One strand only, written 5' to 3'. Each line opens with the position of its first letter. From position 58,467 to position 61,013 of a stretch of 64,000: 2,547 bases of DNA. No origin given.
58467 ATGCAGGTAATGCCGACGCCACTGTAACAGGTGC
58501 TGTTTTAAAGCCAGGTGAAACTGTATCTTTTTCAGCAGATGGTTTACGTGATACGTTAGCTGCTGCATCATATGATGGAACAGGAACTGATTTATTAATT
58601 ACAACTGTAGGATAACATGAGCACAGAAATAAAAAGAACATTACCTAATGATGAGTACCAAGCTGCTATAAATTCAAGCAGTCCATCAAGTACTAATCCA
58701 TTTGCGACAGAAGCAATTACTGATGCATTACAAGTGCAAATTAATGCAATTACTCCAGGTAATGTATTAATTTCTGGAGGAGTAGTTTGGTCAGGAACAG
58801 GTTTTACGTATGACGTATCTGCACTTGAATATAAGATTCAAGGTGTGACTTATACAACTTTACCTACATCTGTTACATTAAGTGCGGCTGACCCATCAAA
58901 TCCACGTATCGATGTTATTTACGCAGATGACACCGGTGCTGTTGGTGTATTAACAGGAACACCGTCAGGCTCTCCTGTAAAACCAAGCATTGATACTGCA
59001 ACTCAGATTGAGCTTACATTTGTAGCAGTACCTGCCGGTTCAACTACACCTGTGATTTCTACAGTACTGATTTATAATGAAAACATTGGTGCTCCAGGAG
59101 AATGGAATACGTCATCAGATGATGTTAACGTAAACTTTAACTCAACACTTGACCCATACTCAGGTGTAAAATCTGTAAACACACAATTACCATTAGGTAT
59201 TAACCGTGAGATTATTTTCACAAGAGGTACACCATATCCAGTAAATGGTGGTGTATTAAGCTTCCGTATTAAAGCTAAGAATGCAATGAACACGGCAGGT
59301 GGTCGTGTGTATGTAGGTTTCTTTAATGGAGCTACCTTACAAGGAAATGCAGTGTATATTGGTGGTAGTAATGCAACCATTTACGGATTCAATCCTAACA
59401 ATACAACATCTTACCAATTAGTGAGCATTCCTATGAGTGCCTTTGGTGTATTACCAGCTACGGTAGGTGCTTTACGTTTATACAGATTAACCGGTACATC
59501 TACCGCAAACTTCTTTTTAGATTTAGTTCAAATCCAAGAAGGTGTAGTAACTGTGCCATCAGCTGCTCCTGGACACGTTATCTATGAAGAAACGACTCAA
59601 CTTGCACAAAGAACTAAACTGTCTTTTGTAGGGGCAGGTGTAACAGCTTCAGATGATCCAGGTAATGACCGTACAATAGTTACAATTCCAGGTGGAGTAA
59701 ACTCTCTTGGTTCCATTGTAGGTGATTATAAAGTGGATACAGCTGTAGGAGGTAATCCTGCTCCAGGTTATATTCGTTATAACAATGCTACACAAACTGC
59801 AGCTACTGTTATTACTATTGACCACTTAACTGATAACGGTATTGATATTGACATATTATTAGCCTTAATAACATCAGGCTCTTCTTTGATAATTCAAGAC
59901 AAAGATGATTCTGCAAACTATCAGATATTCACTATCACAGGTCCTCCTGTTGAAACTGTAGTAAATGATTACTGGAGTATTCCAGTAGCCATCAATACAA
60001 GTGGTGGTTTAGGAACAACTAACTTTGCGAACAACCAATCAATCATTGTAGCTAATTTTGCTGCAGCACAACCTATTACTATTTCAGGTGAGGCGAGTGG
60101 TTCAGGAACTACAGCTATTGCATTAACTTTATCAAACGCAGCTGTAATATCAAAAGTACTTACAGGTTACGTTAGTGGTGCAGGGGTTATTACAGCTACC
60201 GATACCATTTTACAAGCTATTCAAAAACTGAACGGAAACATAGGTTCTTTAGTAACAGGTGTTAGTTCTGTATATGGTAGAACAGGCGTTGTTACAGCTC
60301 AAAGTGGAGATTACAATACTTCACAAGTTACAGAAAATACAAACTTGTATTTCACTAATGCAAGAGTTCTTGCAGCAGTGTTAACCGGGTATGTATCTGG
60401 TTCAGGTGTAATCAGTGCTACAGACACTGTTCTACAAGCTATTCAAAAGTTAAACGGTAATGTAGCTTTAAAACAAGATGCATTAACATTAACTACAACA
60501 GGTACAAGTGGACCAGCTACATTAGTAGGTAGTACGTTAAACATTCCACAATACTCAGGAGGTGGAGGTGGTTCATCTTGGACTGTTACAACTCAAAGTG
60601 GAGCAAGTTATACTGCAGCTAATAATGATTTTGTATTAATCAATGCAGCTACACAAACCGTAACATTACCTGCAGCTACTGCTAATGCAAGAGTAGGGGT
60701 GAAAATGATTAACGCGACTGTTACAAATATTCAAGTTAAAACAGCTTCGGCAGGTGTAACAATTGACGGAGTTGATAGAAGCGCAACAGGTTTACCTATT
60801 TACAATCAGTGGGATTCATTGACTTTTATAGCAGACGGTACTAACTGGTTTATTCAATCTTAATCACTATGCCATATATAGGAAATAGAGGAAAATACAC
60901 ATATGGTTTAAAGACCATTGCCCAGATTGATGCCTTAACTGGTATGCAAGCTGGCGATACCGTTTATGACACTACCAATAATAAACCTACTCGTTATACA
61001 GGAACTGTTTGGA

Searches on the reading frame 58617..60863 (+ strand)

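Call 13: search_protein_families(library=phrogs, proteins=[window:58617-60863:+], max_evalue=0.00001)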
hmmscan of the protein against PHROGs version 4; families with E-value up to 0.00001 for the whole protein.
window:58617-60863:+ (748 aa): 2 families
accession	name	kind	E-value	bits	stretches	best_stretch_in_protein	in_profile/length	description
phrog_16348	-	unknown function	1.1e-07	31.6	1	545-580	190-225/818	-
phrog_3398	-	head and packaging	2.8e-07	31.2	1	53-146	45-158/359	virion structural protein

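Call 63: search_protein_families(library=pfam, proteins=[window:58617-60863:+], max_evalue=0.001)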
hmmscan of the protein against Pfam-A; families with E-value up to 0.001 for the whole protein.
window:58617-60863:+ (748 aa): 0 families
